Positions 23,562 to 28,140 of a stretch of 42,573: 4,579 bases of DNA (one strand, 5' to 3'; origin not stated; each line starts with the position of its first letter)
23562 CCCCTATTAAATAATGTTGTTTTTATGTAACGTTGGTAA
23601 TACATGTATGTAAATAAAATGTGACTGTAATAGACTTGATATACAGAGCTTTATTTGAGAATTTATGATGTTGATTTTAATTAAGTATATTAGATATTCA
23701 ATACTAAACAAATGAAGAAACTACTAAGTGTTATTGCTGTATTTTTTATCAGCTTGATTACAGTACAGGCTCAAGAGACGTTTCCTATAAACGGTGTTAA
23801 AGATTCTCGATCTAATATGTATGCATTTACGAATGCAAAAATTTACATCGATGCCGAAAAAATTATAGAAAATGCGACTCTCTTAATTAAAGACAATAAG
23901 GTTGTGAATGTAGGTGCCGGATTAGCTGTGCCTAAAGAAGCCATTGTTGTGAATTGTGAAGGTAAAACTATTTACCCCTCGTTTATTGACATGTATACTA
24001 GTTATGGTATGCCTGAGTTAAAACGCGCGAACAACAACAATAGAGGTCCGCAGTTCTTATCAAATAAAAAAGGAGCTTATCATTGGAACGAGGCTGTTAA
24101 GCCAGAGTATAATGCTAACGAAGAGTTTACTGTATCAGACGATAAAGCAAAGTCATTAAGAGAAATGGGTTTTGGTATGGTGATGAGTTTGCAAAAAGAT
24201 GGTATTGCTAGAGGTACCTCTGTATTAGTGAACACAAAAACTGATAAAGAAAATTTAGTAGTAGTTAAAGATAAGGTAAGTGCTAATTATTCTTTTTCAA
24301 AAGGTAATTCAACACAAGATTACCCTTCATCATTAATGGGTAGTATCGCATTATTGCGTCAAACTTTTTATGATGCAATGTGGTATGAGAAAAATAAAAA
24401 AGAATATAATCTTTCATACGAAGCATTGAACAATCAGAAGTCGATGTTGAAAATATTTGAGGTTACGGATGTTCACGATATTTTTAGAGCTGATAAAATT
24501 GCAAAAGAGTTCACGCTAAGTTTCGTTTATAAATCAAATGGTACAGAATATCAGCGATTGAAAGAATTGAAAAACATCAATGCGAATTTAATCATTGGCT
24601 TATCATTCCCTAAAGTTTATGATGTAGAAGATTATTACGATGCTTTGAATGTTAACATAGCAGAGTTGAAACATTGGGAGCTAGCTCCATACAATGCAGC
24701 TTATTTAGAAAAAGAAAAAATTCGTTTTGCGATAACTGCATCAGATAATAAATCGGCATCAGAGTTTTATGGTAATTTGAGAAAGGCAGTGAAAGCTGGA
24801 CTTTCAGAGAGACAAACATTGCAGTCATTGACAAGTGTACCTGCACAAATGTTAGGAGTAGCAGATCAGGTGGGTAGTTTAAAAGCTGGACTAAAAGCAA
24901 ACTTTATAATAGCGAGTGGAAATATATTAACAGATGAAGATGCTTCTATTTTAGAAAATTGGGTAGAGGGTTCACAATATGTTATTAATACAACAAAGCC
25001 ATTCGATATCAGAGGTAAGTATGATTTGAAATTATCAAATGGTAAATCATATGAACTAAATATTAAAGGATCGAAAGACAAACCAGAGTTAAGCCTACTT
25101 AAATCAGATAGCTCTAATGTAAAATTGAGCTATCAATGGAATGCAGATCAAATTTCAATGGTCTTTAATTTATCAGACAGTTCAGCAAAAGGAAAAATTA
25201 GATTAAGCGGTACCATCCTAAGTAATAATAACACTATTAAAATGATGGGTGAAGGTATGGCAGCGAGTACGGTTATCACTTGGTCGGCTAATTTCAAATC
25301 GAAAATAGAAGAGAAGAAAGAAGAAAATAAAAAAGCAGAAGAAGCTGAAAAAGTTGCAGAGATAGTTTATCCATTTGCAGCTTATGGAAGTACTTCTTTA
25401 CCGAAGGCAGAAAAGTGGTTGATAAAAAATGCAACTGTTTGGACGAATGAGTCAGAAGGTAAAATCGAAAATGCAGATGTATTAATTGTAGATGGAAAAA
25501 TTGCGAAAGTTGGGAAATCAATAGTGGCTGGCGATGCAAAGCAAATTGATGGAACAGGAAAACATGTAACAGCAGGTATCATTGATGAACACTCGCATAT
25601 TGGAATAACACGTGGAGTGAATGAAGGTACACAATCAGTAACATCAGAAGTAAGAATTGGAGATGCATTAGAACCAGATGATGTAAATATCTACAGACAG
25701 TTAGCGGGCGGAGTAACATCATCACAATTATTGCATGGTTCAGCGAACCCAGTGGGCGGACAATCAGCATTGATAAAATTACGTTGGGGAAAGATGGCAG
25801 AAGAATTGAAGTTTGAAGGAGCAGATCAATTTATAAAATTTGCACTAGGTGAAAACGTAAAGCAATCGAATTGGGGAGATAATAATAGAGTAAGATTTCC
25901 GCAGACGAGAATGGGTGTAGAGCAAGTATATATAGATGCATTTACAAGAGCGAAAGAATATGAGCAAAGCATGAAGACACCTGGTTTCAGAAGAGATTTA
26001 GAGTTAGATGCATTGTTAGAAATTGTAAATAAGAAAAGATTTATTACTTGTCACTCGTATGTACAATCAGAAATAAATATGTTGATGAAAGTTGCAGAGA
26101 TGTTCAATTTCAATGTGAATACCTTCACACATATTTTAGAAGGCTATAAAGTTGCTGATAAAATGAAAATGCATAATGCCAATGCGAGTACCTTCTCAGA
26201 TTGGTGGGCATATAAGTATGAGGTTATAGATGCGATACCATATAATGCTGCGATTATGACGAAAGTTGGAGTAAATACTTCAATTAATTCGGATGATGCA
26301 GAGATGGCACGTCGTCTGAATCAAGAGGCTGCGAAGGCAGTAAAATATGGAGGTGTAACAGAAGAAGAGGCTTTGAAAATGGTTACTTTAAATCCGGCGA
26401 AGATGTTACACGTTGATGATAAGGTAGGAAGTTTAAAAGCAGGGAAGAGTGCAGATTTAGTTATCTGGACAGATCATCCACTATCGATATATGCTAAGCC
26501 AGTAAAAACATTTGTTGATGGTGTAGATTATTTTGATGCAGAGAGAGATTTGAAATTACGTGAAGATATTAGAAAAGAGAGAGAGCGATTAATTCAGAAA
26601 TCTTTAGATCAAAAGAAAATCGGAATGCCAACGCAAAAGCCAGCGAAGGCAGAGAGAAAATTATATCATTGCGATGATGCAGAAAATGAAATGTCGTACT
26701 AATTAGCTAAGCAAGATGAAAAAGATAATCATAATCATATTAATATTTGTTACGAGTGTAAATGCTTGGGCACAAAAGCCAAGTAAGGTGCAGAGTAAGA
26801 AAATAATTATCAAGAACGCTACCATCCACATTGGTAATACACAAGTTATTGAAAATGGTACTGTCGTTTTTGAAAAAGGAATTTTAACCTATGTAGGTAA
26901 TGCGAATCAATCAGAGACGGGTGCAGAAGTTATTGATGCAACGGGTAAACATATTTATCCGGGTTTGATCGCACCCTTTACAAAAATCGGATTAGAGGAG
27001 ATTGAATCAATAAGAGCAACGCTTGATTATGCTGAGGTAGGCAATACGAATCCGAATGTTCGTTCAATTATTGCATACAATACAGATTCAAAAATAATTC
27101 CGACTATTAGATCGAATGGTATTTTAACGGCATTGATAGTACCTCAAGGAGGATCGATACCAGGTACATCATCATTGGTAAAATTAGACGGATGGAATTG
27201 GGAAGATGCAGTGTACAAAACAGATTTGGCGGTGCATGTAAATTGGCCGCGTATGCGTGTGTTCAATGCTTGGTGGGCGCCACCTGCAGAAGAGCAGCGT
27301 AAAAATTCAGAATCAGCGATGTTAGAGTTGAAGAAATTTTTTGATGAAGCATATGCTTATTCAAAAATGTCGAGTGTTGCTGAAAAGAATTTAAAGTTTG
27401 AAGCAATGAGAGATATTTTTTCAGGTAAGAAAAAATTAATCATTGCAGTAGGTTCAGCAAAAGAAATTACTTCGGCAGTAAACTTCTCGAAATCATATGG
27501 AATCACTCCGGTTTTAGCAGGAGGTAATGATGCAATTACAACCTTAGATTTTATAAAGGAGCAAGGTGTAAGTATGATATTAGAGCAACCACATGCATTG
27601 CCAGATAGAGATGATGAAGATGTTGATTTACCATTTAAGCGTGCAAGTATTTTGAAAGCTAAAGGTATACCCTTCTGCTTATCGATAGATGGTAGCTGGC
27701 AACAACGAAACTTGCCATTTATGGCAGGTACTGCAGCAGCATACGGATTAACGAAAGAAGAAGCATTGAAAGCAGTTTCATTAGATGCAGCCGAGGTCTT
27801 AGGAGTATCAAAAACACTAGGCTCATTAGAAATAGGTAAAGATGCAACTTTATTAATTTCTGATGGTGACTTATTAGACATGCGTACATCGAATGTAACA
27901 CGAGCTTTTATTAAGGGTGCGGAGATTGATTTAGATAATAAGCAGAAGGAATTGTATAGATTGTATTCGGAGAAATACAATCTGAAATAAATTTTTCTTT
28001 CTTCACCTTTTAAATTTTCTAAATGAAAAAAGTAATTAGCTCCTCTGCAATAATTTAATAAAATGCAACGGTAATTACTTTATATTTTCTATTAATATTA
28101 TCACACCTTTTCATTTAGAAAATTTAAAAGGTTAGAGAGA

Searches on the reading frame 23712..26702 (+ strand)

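Call 15: search_protein_families(library=pfam, proteins=[window:23712-26702:+])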
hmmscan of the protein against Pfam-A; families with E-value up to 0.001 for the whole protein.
window:23712-26702:+ (996 aa): 2 families
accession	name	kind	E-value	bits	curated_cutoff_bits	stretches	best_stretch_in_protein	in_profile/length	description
PF01979.26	Amidohydro_1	-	3.6e-24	86.1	25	2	849-929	239-325/345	Amidohydrolase family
PF07969.17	Amidohydro_3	-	8.6e-18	65.5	29.7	1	883-937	408-468/472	Amidohydrolase family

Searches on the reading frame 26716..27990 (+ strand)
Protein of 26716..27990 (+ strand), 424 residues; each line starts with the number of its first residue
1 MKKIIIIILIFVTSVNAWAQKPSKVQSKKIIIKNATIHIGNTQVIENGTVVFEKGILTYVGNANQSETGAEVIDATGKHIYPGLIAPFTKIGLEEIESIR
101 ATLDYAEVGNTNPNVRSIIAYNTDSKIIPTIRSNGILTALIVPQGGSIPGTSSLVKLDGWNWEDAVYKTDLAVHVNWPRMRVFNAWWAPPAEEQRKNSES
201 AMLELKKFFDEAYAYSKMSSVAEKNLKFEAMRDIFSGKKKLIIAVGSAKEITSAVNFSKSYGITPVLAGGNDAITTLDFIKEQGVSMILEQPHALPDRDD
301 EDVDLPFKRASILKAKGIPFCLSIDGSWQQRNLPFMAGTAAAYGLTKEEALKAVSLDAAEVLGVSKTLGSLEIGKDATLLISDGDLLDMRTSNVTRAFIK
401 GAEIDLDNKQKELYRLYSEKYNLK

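Call 15: search_protein_families(library=pfam, proteins=[window:26716-27990:+])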
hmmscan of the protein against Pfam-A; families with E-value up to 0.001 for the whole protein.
window:26716-27990:+ (424 aa): 2 families
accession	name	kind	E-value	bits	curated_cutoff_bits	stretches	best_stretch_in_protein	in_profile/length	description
PF01979.26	Amidohydro_1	-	6.5e-09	35.9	25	1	312-400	238-341/345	Amidohydrolase family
PF07969.17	Amidohydro_3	-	6.6e-07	29.6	29.7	1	345-394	407-456/472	Amidohydrolase family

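Call 19: find_encoding_contigs(protein=window:26716-27990:+, flank=10000, max_places=10)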
Protein window:26716-27990:+ (424 aa): 12 contigs read that carry it; 10 places shown.
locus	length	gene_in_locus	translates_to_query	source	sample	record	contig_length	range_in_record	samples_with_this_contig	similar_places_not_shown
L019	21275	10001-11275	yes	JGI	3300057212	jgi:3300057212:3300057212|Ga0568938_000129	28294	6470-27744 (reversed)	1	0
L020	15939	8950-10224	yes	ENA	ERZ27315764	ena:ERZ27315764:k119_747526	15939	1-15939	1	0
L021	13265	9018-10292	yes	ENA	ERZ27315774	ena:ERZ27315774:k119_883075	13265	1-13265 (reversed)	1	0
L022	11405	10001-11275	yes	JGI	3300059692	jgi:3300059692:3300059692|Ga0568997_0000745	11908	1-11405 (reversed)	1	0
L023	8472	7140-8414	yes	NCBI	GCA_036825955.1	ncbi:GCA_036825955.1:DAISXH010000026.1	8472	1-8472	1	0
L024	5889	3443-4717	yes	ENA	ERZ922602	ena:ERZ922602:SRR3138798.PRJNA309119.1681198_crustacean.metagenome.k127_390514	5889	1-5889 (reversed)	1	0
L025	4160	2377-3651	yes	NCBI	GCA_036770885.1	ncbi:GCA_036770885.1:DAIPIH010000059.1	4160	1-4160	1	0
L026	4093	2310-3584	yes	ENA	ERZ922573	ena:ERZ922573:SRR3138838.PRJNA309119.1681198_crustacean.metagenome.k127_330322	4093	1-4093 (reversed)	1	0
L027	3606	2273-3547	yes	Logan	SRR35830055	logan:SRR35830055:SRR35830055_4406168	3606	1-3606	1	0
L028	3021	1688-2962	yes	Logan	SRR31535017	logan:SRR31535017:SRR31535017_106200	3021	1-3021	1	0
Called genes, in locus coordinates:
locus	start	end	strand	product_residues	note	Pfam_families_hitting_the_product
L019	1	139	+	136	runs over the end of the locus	PF01242:PTPS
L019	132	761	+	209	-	PF01227:GTP_cyclohydroI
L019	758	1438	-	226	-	PF03006:HlyIII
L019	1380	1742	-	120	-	PF02033:RBFA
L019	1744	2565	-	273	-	PF00535:Glycos_transf_2, PF10111:Glyco_tranf_2_2 (faint)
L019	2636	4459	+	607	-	PF00664:ABC_membrane, PF02463:SMC_N (weak), PF00005:ABC_tran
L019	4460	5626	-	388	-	PF13167:GTP-bdg_N, PF16360:GTP-bdg_M, PF03193:RsgA_GTPase (faint), PF00025:Arf (weak), PF00071:Ras (weak), PF01926:MMR_HSR1, PF02421:FeoB_N, PF04670:Gtr1_RagA (weak), +1 more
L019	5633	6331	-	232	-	PF04247:SirB, PF00034:Cytochrom_C (weak), PF13442:Cytochrome_CBB3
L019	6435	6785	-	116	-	-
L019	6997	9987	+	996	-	PF01979:Amidohydro_1, PF07969:Amidohydro_3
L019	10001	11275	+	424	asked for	PF07969:Amidohydro_3 (faint), PF01979:Amidohydro_1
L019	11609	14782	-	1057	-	PF00580:UvrD-helicase, PF01443:Viral_helicase1 (faint), PF13245:AAA_19, PF13361:UvrD_C, PF13538:UvrD_C_2 (faint), PF12705:PDDEXK_1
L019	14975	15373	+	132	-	PF07696:7TMR-DISMED2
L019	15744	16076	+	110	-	PF07695:7TMR-DISM_7TM (weak)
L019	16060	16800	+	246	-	PF07730:HisKA_3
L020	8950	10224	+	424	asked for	PF07969:Amidohydro_3 (faint), PF01979:Amidohydro_1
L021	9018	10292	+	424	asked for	PF07969:Amidohydro_3 (faint), PF01979:Amidohydro_1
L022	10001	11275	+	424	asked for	PF07969:Amidohydro_3 (faint), PF01979:Amidohydro_1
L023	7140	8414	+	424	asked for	PF07969:Amidohydro_3 (faint), PF01979:Amidohydro_1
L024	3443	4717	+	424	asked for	PF07969:Amidohydro_3 (faint), PF01979:Amidohydro_1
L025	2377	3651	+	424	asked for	PF07969:Amidohydro_3 (faint), PF01979:Amidohydro_1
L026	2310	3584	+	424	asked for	PF07969:Amidohydro_3 (faint), PF01979:Amidohydro_1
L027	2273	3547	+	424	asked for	PF07969:Amidohydro_3 (faint), PF01979:Amidohydro_1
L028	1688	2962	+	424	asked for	PF07969:Amidohydro_3 (faint), PF01979:Amidohydro_1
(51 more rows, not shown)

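Call 24: find_homologous_proteins(query=window:26716-27990:+, max_evalue=1e-50)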
Query window:26716-27990:+ (424 aa): 7986 proteins with E <= 1e-50 among 8000 candidates; the best 120 are listed.
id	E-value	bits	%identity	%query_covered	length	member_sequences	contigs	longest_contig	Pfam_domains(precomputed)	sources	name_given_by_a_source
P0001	9.2e-261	883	94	100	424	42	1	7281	PF07969.18,PF01979.27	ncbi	-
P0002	1.8e-234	796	83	100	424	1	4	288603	PF07969.18,PF01979.27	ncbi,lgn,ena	-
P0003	3.2e-229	779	83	96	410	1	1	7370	PF07969.18,PF01979.27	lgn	-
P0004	1.5e-197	674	68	100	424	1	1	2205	PF01979.27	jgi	jgi:imidazolonepropionase-like amidohydrolase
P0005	3.7e-197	673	69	100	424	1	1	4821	PF07969.18,PF01979.27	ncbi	-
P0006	9.8e-185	632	65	100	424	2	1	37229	PF01979.27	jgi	jgi:imidazolonepropionase-like amidohydrolase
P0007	2.8e-183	627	65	98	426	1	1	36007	PF07969.18,PF01979.27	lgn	-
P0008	9.2e-180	616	63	100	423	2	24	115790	PF07969.18,PF01979.27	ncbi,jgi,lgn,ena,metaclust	jgi:imidazolonepropionase-like amidohydrolase|metaclust:\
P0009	1.5e-179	615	63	100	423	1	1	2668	PF07969.18,PF01979.27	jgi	jgi:imidazolonepropionase-like amidohydrolase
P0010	7.1e-179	613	63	100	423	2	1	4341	PF07969.18,PF01979.27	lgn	-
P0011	1.1e-178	612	63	100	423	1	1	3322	PF07969.18,PF01979.27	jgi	-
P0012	2.0e-178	611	63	100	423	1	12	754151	PF07969.18,PF01979.27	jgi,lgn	-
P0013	2.5e-178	611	63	100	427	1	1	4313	PF07969.18,PF01979.27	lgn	-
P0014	3.0e-178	611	63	100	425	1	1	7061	PF07969.18,PF01979.27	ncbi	-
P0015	4.6e-178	610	63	100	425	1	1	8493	PF07969.18,PF01979.27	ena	-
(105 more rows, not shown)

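Call 25: find_encoding_contigs(protein=P0001, flank=10000, max_places=4)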
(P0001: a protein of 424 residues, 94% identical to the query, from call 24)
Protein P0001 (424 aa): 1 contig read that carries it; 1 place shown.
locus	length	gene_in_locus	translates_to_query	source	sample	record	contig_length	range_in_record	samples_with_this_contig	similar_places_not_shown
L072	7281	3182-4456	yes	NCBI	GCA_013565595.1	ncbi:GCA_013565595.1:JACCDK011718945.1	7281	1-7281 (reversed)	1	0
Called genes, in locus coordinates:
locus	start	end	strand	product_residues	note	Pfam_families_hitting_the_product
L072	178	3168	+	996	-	PF01979:Amidohydro_1, PF07969:Amidohydro_3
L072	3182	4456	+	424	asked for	PF01979:Amidohydro_1, PF07969:Amidohydro_3 (weak)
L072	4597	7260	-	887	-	PF00580:UvrD-helicase, PF13245:AAA_19 (weak), PF01443:Viral_helicase1 (faint), PF13538:UvrD_C_2 (faint), PF13361:UvrD_C, PF12705:PDDEXK_1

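Call 26: find_encoding_contigs(protein=P0002, flank=10000, max_places=4)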
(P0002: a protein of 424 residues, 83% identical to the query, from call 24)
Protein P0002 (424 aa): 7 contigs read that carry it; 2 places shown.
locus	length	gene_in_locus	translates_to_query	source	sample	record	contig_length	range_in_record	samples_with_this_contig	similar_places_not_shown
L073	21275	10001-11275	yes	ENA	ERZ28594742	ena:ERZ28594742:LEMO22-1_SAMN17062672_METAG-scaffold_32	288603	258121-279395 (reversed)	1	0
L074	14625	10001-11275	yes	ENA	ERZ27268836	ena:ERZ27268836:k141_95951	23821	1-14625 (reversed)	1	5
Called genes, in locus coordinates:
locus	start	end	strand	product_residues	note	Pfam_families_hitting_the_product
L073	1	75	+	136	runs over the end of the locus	PF01242:PTPS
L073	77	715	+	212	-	PF01227:GTP_cyclohydroI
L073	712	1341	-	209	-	PF03006:HlyIII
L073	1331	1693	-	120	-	PF02033:RBFA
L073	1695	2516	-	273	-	PF00535:Glycos_transf_2, PF10111:Glyco_tranf_2_2 (faint)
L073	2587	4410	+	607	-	PF00664:ABC_membrane, PF00005:ABC_tran, PF06414:Zeta_toxin (faint), PF02463:SMC_N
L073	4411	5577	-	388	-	PF13167:GTP-bdg_N, PF16360:GTP-bdg_M, PF03193:RsgA_GTPase (faint), PF00025:Arf (weak), PF01926:MMR_HSR1, PF02421:FeoB_N, PF04670:Gtr1_RagA (weak), PF00009:GTP_EFTU (weak), +1 more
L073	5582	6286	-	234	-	PF04247:SirB, PF13442:Cytochrome_CBB3, PF00034:Cytochrom_C (weak)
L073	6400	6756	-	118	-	-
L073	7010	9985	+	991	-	PF01979:Amidohydro_1, PF07969:Amidohydro_3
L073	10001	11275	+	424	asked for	PF07969:Amidohydro_3 (faint), PF01979:Amidohydro_1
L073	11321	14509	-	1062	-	PF00580:UvrD-helicase, PF01443:Viral_helicase1 (faint), PF13245:AAA_19, PF13538:UvrD_C_2 (faint), PF13361:UvrD_C, PF12705:PDDEXK_1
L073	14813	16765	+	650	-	PF07696:7TMR-DISMED2, PF07695:7TMR-DISM_7TM, PF07730:HisKA_3, PF02518:HATPase_c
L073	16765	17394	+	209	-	PF00072:Response_reg, PF00196:GerE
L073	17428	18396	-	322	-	PF18962:Por_Secre_tail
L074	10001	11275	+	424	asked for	PF07969:Amidohydro_3 (faint), PF01979:Amidohydro_1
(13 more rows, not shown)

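Call 41: find_encoding_contigs(protein=P0133, flank=3000, max_places=4)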
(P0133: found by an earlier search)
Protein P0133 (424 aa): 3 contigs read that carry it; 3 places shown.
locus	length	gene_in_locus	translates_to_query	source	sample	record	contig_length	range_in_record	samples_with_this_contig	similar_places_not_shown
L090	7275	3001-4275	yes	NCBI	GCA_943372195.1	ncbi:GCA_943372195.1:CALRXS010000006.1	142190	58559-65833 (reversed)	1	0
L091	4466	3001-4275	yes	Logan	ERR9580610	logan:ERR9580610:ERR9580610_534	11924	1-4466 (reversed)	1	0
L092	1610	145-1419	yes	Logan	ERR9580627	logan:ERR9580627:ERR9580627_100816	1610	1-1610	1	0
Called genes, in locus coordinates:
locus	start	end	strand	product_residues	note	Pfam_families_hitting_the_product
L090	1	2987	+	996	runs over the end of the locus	PF01979:Amidohydro_1, PF07969:Amidohydro_3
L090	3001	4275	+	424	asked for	PF01979:Amidohydro_1, PF07969:Amidohydro_3 (weak)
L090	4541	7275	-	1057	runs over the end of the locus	PF00580:UvrD-helicase, PF01443:Viral_helicase1 (faint), PF13245:AAA_19, PF13361:UvrD_C, PF13538:UvrD_C_2 (faint), PF12705:PDDEXK_1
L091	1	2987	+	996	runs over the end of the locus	PF01979:Amidohydro_1, PF07969:Amidohydro_3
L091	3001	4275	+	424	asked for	PF01979:Amidohydro_1, PF07969:Amidohydro_3 (weak)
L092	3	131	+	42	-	?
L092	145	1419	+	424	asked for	PF01979:Amidohydro_1, PF07969:Amidohydro_3 (weak)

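Call 82: find_encoding_contigs(protein=P0127, flank=5000, max_places=8)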
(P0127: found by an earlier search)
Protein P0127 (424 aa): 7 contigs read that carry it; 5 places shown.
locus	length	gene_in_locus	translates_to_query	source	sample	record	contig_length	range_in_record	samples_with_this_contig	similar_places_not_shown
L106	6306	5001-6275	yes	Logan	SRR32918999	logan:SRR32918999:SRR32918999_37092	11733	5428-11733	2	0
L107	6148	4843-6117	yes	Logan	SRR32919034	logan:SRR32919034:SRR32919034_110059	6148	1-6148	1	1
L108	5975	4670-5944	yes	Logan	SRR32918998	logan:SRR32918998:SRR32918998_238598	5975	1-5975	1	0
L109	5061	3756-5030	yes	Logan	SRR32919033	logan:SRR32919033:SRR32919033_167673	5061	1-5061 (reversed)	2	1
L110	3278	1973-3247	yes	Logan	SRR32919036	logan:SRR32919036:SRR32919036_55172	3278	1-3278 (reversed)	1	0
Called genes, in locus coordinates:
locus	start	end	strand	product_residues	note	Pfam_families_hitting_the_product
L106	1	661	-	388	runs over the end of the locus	PF13167:GTP-bdg_N, PF16360:GTP-bdg_M, PF00025:Arf (weak), PF00009:GTP_EFTU (faint), PF00071:Ras (faint), PF01926:MMR_HSR1, PF02421:FeoB_N, PF04670:Gtr1_RagA (weak)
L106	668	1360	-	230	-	PF04247:SirB, PF00034:Cytochrom_C (weak), PF13442:Cytochrome_CBB3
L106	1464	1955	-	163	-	-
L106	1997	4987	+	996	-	PF01979:Amidohydro_1, PF07969:Amidohydro_3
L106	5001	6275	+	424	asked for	PF01979:Amidohydro_1, PF07969:Amidohydro_3 (weak)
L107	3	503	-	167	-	?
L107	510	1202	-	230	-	PF04247:SirB, PF00034:Cytochrom_C (weak), PF13442:Cytochrome_CBB3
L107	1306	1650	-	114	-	-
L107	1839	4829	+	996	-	PF01979:Amidohydro_1, PF07969:Amidohydro_3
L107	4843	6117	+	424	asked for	PF01979:Amidohydro_1, PF07969:Amidohydro_3 (weak)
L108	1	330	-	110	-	?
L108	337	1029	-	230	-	PF04247:SirB, PF00034:Cytochrom_C (weak), PF13442:Cytochrome_CBB3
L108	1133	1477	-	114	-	-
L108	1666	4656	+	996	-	PF01979:Amidohydro_1, PF07969:Amidohydro_3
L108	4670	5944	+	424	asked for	PF01979:Amidohydro_1, PF07969:Amidohydro_3 (weak)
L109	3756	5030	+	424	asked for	PF01979:Amidohydro_1, PF07969:Amidohydro_3 (weak)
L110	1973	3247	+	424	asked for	PF01979:Amidohydro_1, PF07969:Amidohydro_3 (weak)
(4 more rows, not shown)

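Call 83: find_encoding_contigs(protein=P0122, flank=5000, max_places=8)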
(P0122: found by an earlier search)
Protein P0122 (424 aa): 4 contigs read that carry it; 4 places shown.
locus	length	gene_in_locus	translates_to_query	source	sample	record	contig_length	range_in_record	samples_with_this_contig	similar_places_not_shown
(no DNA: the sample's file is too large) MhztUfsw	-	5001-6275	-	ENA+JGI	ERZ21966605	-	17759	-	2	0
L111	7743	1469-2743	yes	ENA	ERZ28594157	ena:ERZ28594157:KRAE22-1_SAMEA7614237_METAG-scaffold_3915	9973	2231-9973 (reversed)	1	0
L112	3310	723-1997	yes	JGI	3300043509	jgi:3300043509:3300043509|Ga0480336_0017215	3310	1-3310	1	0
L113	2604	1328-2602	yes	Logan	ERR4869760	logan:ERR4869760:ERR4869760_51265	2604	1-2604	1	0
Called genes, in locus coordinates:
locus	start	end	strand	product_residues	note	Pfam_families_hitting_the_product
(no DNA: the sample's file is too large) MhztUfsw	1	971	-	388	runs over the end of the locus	PF13167:GTP-bdg_N, PF16360:GTP-bdg_M, PF03193:RsgA_GTPase (faint), PF00025:Arf (weak), PF00009:GTP_EFTU (faint), PF00071:Ras (faint), PF01926:MMR_HSR1, PF02421:FeoB_N, +1 more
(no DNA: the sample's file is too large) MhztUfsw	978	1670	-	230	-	PF04247:SirB, PF00034:Cytochrom_C (weak), PF13442:Cytochrome_CBB3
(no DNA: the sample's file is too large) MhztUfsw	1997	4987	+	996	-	PF01979:Amidohydro_1, PF07969:Amidohydro_3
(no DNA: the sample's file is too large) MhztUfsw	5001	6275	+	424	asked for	PF01979:Amidohydro_1, PF07969:Amidohydro_3 (weak)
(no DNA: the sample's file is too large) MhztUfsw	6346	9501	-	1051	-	PF00580:UvrD-helicase, PF13245:AAA_19, PF01443:Viral_helicase1 (faint), PF13361:UvrD_C, PF13538:UvrD_C_2 (faint), PF12705:PDDEXK_1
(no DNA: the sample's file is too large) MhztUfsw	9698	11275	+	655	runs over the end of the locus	PF07696:7TMR-DISMED2, PF07695:7TMR-DISM_7TM, PF07730:HisKA_3, PF02518:HATPase_c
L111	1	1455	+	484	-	?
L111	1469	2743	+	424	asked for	PF01979:Amidohydro_1, PF07969:Amidohydro_3 (weak)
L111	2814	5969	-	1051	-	PF00580:UvrD-helicase, PF13245:AAA_19, PF01443:Viral_helicase1 (faint), PF13361:UvrD_C, PF13538:UvrD_C_2 (faint), PF12705:PDDEXK_1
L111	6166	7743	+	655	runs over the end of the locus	PF07696:7TMR-DISMED2, PF07695:7TMR-DISM_7TM, PF07730:HisKA_3, PF02518:HATPase_c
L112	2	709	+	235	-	?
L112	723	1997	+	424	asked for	PF01979:Amidohydro_1, PF07969:Amidohydro_3 (weak)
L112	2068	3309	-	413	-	PF13361:UvrD_C, PF13538:UvrD_C_2 (faint), PF12705:PDDEXK_1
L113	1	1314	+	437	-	?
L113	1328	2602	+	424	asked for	PF01979:Amidohydro_1, PF07969:Amidohydro_3 (weak)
